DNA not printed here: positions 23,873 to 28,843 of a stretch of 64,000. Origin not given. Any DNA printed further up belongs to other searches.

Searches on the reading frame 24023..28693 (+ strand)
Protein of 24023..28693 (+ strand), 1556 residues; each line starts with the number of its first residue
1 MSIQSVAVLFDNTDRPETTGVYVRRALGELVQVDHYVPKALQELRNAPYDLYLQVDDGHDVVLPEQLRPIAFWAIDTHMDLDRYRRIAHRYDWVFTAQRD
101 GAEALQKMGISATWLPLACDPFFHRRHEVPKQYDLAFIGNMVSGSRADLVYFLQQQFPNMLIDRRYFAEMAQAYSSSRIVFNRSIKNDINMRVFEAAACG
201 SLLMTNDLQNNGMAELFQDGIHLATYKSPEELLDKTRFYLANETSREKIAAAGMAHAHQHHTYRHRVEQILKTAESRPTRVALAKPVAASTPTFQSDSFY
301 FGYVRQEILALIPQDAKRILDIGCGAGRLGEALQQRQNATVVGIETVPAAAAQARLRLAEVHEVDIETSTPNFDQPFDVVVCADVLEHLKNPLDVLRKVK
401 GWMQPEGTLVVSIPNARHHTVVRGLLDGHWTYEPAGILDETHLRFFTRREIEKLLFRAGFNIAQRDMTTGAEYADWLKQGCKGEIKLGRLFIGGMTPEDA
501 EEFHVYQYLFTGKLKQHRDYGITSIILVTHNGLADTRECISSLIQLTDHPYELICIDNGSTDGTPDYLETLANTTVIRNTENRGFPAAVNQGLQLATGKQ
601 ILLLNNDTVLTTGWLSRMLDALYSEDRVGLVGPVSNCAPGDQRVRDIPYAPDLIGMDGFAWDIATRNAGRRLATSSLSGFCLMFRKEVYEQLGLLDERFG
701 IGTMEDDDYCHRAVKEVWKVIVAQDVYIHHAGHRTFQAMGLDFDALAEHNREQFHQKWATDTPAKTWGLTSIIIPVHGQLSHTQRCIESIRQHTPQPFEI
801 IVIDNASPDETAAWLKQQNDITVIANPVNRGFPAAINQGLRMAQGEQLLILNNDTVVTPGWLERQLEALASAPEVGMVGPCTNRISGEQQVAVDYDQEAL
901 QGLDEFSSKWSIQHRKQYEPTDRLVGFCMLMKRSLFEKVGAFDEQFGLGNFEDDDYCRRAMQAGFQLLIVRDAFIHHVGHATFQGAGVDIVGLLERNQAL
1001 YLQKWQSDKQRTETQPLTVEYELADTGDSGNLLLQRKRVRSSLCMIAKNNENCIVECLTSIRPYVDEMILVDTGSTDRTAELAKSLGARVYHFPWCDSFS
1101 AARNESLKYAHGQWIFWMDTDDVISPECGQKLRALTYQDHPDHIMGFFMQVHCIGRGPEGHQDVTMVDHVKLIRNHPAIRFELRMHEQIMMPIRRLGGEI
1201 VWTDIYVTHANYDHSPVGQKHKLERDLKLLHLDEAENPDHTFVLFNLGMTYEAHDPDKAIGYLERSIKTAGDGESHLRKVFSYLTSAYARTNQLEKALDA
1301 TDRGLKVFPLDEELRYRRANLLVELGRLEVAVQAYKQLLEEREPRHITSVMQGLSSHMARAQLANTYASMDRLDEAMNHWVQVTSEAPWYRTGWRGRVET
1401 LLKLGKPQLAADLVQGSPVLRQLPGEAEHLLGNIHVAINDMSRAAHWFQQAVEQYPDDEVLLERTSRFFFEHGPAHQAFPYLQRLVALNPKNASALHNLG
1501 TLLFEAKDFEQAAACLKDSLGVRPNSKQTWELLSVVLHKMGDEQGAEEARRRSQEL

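Call 116: search_protein_families(library=pfam, proteins=[window:24023-28693:+], max_evalue=0.001)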
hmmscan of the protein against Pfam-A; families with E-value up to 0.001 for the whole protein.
window:24023-28693:+ (1556 aa): 37 families (the best 25 are shown)
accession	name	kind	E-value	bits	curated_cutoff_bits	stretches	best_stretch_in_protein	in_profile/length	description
PF00535.33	Glycos_transf_2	-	8.4e-86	286.5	23.3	3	771-939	1-167/168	Glycosyl transferase family 2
PF13641.12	Glyco_tranf_2_3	-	2.8e-33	116.3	27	2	770-984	3-218/230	Glycosyltransferase like family 2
PF13524.12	Glyco_trans_1_2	-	1.2e-30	106.8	25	1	163-271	33-143/144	Glycosyl transferase-like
PF13489.12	Methyltransf_23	-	3e-25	89.3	27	1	299-463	4-162/164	Methyltransferase domain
PF10111.15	Glyco_tranf_2_2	-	3.3e-21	76.5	27.3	2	771-959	1-198/276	Glycosyltransferase like family 2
PF07719.23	TPR_2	-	1e-18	66.3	27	0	1493-1524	1-32/34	Tetratricopeptide repeat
PF08242.18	Methyltransf_12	-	1.3e-16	61.5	30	1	320-409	1-98/98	Methyltransferase domain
PF13428.12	TPR_14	-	5.5e-16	57.9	23.5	0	1284-1321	7-44/44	Tetratricopeptide repeat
PF08241.18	Methyltransf_11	-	1.6e-15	57.9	21.2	1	320-411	1-95/95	Methyltransferase domain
PF13847.12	Methyltransf_31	-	7.7e-15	55.3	27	1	315-415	3-113/145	Methyltransferase domain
PF00515.34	TPR_1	-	2.3e-14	53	27.8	0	1493-1525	1-33/34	Tetratricopeptide repeat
PF14559.12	TPR_19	-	2.6e-14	53.7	25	1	1473-1533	5-65/68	Tetratricopeptide repeat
PF13649.12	Methyltransf_25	-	5.8e-14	53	27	1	319-407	1-97/97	Methyltransferase domain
PF13181.12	TPR_8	-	2.2e-13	49.6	25.7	0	1493-1525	1-33/34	Tetratricopeptide repeat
PF13704.12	Glyco_tranf_2_4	-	4.9e-13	49.8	27.5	0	1049-1135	2-97/98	Glycosyl transferase family 2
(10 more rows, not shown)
